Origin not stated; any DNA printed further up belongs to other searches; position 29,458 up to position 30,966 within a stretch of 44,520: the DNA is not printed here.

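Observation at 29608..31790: AT-rich antiparallel two-gene cassette at the prophage right arm: NdpA/YejK-family DNA-binding protein plus orphan multi-TM protein (candidate undescribed defence or exclusion module)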

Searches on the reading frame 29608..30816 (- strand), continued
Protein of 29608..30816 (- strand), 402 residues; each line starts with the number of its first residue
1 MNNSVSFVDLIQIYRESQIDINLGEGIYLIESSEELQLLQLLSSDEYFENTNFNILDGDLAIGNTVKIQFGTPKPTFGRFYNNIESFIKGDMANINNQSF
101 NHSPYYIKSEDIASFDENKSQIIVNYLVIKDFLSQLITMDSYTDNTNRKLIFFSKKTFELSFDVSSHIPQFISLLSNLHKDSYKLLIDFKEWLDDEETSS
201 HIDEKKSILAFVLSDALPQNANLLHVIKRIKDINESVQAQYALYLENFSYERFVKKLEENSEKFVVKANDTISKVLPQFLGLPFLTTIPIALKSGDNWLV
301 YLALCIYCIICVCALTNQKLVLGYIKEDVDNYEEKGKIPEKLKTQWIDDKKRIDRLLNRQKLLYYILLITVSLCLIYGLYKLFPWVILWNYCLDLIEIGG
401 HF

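Call 46: find_encoding_contigs(protein=P0002, flank=10000, max_places=6)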
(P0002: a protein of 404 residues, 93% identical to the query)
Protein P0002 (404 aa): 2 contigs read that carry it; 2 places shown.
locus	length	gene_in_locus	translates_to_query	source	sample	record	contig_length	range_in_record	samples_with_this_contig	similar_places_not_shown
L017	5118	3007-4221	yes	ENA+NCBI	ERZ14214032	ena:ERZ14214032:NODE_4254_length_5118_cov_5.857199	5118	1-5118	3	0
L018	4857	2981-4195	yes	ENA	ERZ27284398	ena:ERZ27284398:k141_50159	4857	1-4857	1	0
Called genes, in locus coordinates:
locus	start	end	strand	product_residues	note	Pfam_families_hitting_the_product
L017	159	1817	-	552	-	PF21850:DUF6909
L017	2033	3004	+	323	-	PF04245:NA37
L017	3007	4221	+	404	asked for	-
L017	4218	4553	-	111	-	-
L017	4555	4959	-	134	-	-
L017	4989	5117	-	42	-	?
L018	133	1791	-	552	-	PF21850:DUF6909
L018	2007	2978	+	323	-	PF04245:NA37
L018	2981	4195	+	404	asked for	-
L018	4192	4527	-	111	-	-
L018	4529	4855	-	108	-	?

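Call 47: find_encoding_contigs(protein=P0004, flank=10000, max_places=6)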
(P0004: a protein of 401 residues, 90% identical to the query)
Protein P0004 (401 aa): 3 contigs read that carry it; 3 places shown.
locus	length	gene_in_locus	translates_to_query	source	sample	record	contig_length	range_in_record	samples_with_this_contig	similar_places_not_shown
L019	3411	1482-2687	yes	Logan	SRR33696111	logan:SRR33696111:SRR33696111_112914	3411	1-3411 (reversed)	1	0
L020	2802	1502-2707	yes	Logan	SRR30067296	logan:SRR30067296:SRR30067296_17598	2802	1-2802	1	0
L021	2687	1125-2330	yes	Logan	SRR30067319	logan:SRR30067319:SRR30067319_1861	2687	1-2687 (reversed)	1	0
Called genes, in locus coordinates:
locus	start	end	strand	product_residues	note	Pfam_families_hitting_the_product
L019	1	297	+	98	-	?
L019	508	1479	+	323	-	PF04245:NA37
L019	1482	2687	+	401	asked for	-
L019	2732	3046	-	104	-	-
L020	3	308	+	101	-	?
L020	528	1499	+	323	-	PF04245:NA37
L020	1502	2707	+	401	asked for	-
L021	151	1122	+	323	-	PF04245:NA37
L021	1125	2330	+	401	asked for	-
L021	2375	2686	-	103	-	?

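Call 48: find_encoding_contigs(protein=P0006, flank=10000, max_places=6)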
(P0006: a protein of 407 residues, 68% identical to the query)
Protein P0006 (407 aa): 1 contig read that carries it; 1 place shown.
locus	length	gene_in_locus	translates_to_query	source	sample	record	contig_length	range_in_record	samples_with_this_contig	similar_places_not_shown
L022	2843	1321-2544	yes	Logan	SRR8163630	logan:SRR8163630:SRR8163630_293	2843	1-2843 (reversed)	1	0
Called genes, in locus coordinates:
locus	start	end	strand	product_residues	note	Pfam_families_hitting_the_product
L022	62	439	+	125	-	PF08291:Peptidase_M15_3, PF05951:Peptidase_M15_2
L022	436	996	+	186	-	-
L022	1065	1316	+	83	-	PF04245:NA37 (weak)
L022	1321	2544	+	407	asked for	-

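Call 52: find_encoding_contigs(protein=P0017, flank=10000, max_places=4)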
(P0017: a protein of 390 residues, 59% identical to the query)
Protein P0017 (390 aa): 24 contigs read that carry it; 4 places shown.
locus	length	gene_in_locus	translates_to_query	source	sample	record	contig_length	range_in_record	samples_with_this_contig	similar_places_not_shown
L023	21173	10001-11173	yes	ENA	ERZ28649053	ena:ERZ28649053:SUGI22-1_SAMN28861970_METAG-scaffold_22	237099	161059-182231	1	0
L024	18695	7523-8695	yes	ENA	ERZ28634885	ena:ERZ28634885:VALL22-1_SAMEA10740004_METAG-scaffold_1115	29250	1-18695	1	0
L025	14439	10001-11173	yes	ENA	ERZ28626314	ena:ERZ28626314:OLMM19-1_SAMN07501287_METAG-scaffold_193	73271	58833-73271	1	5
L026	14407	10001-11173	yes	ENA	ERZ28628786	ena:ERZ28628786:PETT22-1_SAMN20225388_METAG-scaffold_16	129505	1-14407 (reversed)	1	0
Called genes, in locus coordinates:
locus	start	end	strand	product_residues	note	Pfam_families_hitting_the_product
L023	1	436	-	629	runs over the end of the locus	PF05257:CHAP, PF03738:GSP_synth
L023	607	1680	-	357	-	PF08032:SpoU_sub_bind, PF00588:SpoU_methylase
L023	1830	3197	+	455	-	PF13091:PLDc_2, PF00614:PLDc (weak)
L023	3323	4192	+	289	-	PF27523:PSD, PF02666:PS_Dcarbxylase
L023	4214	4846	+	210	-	PF01346:FKBP_N, PF00254:FKBP_C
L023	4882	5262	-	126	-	-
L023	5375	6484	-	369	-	PF00696:AA_kinase, PF01472:PUA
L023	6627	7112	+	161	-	PF00186:DHFR_1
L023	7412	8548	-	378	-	PF12760:Zn_ribbon_IS1595, PF12762:DDE_Tnp_IS1595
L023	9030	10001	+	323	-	PF04245:NA37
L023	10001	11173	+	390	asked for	-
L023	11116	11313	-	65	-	-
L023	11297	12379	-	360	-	PF01420:Methylase_S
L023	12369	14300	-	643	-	PF02384:N6_Mtase, PF20473:MmeI_Mtase (faint)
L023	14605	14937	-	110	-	-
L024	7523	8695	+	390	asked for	-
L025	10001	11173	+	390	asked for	-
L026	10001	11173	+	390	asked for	-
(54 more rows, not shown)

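Call 53: find_encoding_contigs(protein=P0099, flank=10000, max_places=3)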
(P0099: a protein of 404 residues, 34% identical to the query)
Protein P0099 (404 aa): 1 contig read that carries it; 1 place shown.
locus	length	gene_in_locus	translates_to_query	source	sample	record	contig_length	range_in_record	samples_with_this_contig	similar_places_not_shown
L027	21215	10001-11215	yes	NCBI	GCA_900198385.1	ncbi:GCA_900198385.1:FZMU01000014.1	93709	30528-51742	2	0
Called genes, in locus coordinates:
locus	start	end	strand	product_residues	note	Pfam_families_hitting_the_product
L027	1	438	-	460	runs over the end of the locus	PF02521:HP_OMP_2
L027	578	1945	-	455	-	PF02521:HP_OMP_2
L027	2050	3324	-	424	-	-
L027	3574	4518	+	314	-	PF00586:AIRS, PF02769:AIRS_C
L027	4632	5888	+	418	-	PF18059:Csd3_N, PF19425:Csd3_N2 (weak), PF01551:Peptidase_M23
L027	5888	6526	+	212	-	-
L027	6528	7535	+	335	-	PF15436:PGBA_N, PF15437:PGBA_C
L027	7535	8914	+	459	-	PF01565:FAD_binding_4, PF02913:FAD-oxidase_C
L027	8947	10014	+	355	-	PF04245:NA37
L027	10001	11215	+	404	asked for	PF24838:8xMP (weak)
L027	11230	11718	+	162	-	PF02870:Methyltransf_1N, PF01035:DNA_binding_1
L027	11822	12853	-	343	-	PF00044:Gp_dh_N, PF02800:Gp_dh_C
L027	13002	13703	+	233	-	PF01027:Bax1-I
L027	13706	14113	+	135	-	PF17792:ThiD2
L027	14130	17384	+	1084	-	PF25596:CPSase_L_D1, PF02786:CPSase_L_D2, PF02787:CPSase_L_D3, PF25596:CPSase_L_D1, PF02222:ATP-grasp, PF02655:ATP-grasp_3 (weak), PF02786:CPSase_L_D2, PF02142:MGS, +3 more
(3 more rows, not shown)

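Call 54: search_dna_similar(query=window:29608-30816:-, collection=phages, mode=protein, max_evalue=0.001, max_rows=30)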
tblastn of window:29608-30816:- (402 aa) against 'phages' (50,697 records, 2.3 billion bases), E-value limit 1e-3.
Records with a match: 6; places in all: 6; records where one place covers at least 80% of the query: 2.
Best place of each record, by identity: <60% 6.
By first word of the organism name: Bacteriophage 2; Acinetobacter 2; Sinorhizobium 1; Klebsiella 1.
By host as written in the record: - 4; Sinorhizobium sp. LM21 1; Klebsiella pneumoniae 1.
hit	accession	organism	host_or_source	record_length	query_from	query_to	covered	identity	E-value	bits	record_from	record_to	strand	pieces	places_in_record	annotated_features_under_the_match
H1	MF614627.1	Sinorhizobium phage phi2LM21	Sinorhizobium sp. LM21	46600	5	335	82%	24.4%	4e-10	68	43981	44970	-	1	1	hypothetical protein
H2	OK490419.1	Klebsiella phage Kp4865-4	Klebsiella pneumoniae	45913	2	385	96%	20.9%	5e-9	64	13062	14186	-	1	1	record has no annotation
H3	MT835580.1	Bacteriophage sp.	human fecal samples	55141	59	379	80%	21.9%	6e-11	71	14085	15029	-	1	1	record has no annotation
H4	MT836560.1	Bacteriophage sp.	human fecal samples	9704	82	376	73%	20.6%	4e-6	55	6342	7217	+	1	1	record has no annotation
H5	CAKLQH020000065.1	Acinetobacter phage MD-2021a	not known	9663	225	400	44%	25.8%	5e-9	64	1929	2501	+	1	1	Uncharacterised protein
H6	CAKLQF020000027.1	Acinetobacter phage MD-2021a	not known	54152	225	400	44%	25.8%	5e-9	64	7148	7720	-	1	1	Uncharacterised protein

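Call 55: search_dna_similar(query=window:29608-30816:-, collection=plasmids, mode=protein, max_evalue=0.001, max_rows=20)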
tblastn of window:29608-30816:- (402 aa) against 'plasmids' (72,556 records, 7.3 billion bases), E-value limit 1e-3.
Records with a match: 4; places in all: 5; records where one place covers at least 80% of the query: 1.
Best place of each record, by identity: <60% 4.
By first word of the organism name: Acinetobacter 1; Sphingomonas 1; Methylobacterium 1; Methylobacter 1.
By predicted mobility (MOB-suite, as given by PLSDB): non-mobilizable 3; mobilizable 1.
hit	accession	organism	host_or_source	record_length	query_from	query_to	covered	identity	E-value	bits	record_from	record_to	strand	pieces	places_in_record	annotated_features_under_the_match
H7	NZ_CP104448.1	Acinetobacter baumannii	Homo sapiens,sputum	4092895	78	353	69%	26.7%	5e-15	84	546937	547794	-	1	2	none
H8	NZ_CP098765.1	Sphingomonas aerolata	cloud water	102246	5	335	82%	21.8%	2e-11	74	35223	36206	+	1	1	hypothetical protein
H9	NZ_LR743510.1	Methylobacterium bullatum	-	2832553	60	335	69%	20.5%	4e-8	63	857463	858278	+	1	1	none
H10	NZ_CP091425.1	Methylobacter sp. YRD-M1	isolate,wetland soil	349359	198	385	47%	25.9%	8e-10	69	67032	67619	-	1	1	hypothetical protein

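Call 56: get_annotated_region(hit=H1, flank=4000)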
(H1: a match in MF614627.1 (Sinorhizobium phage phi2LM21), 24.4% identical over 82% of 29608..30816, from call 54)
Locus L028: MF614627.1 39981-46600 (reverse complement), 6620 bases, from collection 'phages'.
description: Sinorhizobium phage phi2LM21, complete genome.
organism: Sinorhizobium phage phi2LM21 (NCBI taxid 2029632)
taxonomy: Viruses; Duplodnaviria; Heunggongvirae; Uroviricota; Caudoviricetes
host: Sinorhizobium sp. LM21; source: -; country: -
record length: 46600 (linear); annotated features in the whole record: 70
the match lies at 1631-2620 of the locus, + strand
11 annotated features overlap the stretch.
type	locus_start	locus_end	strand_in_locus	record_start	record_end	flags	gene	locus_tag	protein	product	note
CDS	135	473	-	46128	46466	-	-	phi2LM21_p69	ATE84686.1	hypothetical protein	-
CDS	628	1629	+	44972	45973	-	-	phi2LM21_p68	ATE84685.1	nucleoid-associated protein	-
CDS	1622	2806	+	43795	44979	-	-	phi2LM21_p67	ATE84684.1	hypothetical protein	-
CDS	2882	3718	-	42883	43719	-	-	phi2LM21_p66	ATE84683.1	adenine specific DNA methyltransferase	-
CDS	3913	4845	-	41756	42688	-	-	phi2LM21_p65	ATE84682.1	ATP-dependent DNA ligase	NHEJ DBS DNA repair ligase clustered with Ku protein, LigD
CDS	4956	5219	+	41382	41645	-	-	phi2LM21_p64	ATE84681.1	hypothetical protein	-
CDS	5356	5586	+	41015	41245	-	-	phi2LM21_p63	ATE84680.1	hypothetical protein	-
CDS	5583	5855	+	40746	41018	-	-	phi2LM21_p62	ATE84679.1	hypothetical protein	-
CDS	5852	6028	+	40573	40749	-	-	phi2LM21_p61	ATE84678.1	hypothetical protein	-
CDS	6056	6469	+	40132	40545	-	-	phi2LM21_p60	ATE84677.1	hypothetical protein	-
CDS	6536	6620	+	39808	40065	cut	-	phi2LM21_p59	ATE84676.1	hypothetical protein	-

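Call 57: get_annotated_region(hit=H2, flank=4000)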
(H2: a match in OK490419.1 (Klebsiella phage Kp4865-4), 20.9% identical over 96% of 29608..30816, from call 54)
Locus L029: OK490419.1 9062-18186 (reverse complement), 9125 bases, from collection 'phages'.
description: UNVERIFIED: Klebsiella phage Kp4865-4, complete genome.
organism: Klebsiella phage Kp4865-4 (NCBI taxid 2895876)
taxonomy: Viruses; Duplodnaviria; Heunggongvirae; Uroviricota; Caudoviricetes
host: Klebsiella pneumoniae; source: -; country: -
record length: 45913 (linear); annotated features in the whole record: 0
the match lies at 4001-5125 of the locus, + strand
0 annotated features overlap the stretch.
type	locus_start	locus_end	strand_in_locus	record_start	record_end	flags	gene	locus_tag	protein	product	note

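Call 63: find_encoding_contigs(protein=window:29608-30816:-, flank=6000, max_places=10)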
Protein window:29608-30816:- (402 aa): 22 contigs read that carry it; 8 places shown.
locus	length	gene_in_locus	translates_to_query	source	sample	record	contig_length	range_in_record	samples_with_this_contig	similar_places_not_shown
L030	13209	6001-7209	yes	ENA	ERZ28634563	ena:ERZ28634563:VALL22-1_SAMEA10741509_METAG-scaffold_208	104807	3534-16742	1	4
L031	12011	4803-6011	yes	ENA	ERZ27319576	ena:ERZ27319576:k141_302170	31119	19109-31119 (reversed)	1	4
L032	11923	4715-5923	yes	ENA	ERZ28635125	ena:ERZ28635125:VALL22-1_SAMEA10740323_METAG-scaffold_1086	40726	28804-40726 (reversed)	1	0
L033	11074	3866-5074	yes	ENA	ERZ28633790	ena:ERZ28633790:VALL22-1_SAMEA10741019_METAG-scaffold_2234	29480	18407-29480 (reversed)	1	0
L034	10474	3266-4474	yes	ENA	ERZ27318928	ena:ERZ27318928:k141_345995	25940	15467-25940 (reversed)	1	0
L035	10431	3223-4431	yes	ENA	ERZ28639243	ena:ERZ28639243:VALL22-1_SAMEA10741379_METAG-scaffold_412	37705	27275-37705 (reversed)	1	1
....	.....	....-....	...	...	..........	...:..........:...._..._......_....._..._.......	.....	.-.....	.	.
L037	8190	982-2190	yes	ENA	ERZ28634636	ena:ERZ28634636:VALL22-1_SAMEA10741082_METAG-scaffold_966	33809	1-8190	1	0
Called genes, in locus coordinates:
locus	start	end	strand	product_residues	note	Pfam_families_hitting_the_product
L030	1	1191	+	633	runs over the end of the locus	PF13522:GATase_6 (faint), PF13537:GATase_7 (faint)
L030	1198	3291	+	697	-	PF17191:RecG_wedge, PF01336:tRNA_anti-codon (weak), PF00270:DEAD, PF04851:ResIII, PF00271:Helicase_C, PF19833:RecG_dom3_C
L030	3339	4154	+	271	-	PF08719:NADAR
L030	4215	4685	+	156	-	PF05163:DinB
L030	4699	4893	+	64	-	-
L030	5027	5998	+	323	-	PF04245:NA37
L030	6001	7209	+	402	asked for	-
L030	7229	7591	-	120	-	-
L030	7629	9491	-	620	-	PF16255:Lipase_GDSL_lke (weak), PF00657:Lipase_GDSL, PF13472:Lipase_GDSL_2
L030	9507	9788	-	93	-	-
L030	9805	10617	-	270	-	PF21939:Gp10_C (weak)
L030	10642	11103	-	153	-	-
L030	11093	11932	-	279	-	-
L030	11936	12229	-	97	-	-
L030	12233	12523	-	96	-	-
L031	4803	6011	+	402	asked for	-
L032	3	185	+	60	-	?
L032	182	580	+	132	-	PF14137:DUF4304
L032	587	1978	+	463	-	PF01139:RtcB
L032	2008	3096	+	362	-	PF12796:Ank_2, PF13606:Ank_3 (faint), PF13637:Ank_4 (weak), PF13857:Ank_5 (weak), PF00023:Ank (weak)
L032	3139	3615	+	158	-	-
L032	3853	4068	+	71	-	PF04245:NA37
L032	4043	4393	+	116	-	PF04245:NA37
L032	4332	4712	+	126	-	PF04245:NA37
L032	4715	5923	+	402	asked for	-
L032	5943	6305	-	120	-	-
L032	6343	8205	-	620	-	PF16255:Lipase_GDSL_lke (weak), PF00657:Lipase_GDSL, PF13472:Lipase_GDSL_2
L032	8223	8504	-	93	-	-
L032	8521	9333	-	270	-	PF21939:Gp10_C (weak)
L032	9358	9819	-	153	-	-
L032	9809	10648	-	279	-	-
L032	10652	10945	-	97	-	-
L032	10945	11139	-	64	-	-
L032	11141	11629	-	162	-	-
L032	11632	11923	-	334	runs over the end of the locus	-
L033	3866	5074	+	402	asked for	-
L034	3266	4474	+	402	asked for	-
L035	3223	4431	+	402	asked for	-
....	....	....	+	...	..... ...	-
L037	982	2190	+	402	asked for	-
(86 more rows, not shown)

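Call 76: fold_search(model_id=the predicted structure, library=viral)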
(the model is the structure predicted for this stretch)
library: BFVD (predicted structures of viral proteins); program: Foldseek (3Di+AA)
matches with E <= 10: 70; with E <= 0.001: 0
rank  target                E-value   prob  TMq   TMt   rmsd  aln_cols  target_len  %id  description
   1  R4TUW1                9.9e-01  0.13  0.15  0.23  24.1       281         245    8  (no name in the UniProt tables at hand)
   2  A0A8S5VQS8            1.4e+00  0.11  0.09  0.27   9.9        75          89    9  (no name in the UniProt tables at hand)
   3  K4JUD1                1.7e+00  0.07  0.20  0.14  30.7       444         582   11  Uncharacterized protein [Abalone herpesvirus (isolate Abalone/Australia/Victoria/2009)]
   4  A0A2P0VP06            1.7e+00  0.10  0.15  0.20  34.1       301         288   12  Uncharacterized protein [Tetraselmis virus 1]
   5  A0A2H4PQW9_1          1.7e+00  0.04  0.13  0.07  33.2       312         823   12  Uncharacterized protein [Streptomyces phage Manuel]
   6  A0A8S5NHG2            2.0e+00  0.05  0.15  0.12  31.0       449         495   12  Minor tail protein (Fragment) [Myoviridae sp. ctcwu24]
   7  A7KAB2                2.0e+00  0.03  0.10  0.13  35.9       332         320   13  Uncharacterized protein Z852L [Chlorovirus heliozoae]
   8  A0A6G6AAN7            2.4e+00  0.12  0.18  0.23  33.4       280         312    8  Uncharacterized protein [Borely moumouvirus]
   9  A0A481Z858            2.4e+00  0.02  0.09  0.06  13.9       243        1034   12  Methyltransferase [Pithovirus LCPAC202]
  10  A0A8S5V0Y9            2.5e+00  0.04  0.08  0.09  22.1       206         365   10  Uncharacterized protein [Siphoviridae sp. ct3r22]
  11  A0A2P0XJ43            2.5e+00  0.02  0.12  0.08  28.6       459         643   10  (no name in the UniProt tables at hand)
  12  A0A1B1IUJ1            2.6e+00  0.08  0.13  0.14  17.9       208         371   12  (no name in the UniProt tables at hand)
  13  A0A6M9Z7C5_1          2.6e+00  0.04  0.14  0.05  42.3       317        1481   14  Genome polyprotein [Picornavirales sp.]
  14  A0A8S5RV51            2.9e+00  0.03  0.11  0.06  42.2       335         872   11  Uncharacterized protein [Siphoviridae sp. ctHip2]
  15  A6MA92                3.2e+00  0.01  0.10  0.07  31.8       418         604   14  Gp028 [Lactococcus phage KSY1]
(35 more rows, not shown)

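Call 82: find_encoding_contigs(protein=P0117, flank=5000, max_places=3)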
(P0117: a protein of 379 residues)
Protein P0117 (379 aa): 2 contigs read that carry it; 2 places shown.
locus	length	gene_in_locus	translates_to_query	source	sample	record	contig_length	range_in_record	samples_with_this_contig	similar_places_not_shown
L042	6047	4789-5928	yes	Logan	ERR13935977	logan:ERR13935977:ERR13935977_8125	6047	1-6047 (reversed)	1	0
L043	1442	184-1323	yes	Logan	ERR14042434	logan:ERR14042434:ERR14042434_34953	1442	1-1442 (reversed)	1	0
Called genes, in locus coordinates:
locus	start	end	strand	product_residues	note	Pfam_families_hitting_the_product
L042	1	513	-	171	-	?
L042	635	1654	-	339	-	PF05496:RuvB_N, PF00004:AAA, PF07728:AAA_5, PF17864:AAA_lid_4, PF05491:WHD_RuvB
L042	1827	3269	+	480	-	PF02838:Glyco_hydro_20b, PF00728:Glyco_hydro_20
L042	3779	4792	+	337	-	PF04245:NA37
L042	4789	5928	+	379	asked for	-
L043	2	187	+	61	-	?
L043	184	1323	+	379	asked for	-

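Call 83: find_encoding_contigs(protein=P0198, flank=5000, max_places=3)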
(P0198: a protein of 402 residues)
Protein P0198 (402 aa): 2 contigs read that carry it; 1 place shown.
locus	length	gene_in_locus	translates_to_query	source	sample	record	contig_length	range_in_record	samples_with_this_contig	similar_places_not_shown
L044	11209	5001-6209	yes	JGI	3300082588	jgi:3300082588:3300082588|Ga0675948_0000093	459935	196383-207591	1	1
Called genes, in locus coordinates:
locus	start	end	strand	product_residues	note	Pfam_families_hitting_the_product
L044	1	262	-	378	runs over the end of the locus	PF13784:Fic_N, PF02661:Fic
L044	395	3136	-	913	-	PF20464:MmeI_N, PF20465:MmeI_hel, PF20473:MmeI_Mtase, PF07669:Eco57I (faint), PF20466:MmeI_TRD, PF20467:MmeI_C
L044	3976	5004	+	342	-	PF04245:NA37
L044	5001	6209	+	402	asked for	-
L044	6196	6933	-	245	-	-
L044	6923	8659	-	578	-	PF01935:DUF87 (weak), PF12846:AAA_10 (faint), PF02534:T4SS-DNA_transf, PF10412:TrwB_AAD_bind, PF12696:TraG-D_C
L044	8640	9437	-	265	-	-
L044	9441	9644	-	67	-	PF12728:HTH_17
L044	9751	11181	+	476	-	-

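Call 96: search_protein_families(library=pfam, alignment_id=A3, max_evalue=0.01)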
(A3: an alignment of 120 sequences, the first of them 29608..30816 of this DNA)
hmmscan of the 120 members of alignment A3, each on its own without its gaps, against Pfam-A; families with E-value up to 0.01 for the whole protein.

A. member 1, window:29608-30816:- (402 aa): 0 families

B. families by the number of members that match (of 120 scanned): 19 families
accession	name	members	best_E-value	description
PF24838.2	8xMP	3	8.5e-06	Octameric membrane protein family (8xMP)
PF07672.19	MFS_Mycoplasma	1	0.00018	Mycoplasma MFS transporter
PF25757.1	TPR_DNAAF5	1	0.00051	Dynein axonemal assembly factor 5-like, TPR repeats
PF22852.1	SoxE_N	1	0.00093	Sulfocyanin, N-terminal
PF05596.16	Taeniidae_ag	1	0.0014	Taeniidae antigen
PF06294.16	CH_2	1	0.0026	CH-like domain in sperm protein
PF04891.17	NifQ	1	0.0027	NifQ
PF16677.11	GP3_package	1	0.0034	DNA-packaging protein gp3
PF04513.17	Baculo_PEP_C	1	0.0042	Baculovirus polyhedron envelope protein, PEP, C terminus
PF14292.12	SusE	1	0.0046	SusE outer membrane protein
PF05425.18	CopD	1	0.0048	Copper resistance protein D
PF09889.16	DUF2116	1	0.0048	Probable treble clef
PF10326.15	7TM_GPCR_Str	1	0.0058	Serpentine type 7TM GPCR chemoreceptor Str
PF01318.25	Bromo_coat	1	0.0066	Bromovirus coat protein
PF19589.4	DUF6095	1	0.0073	Family of unknown function (DUF6095)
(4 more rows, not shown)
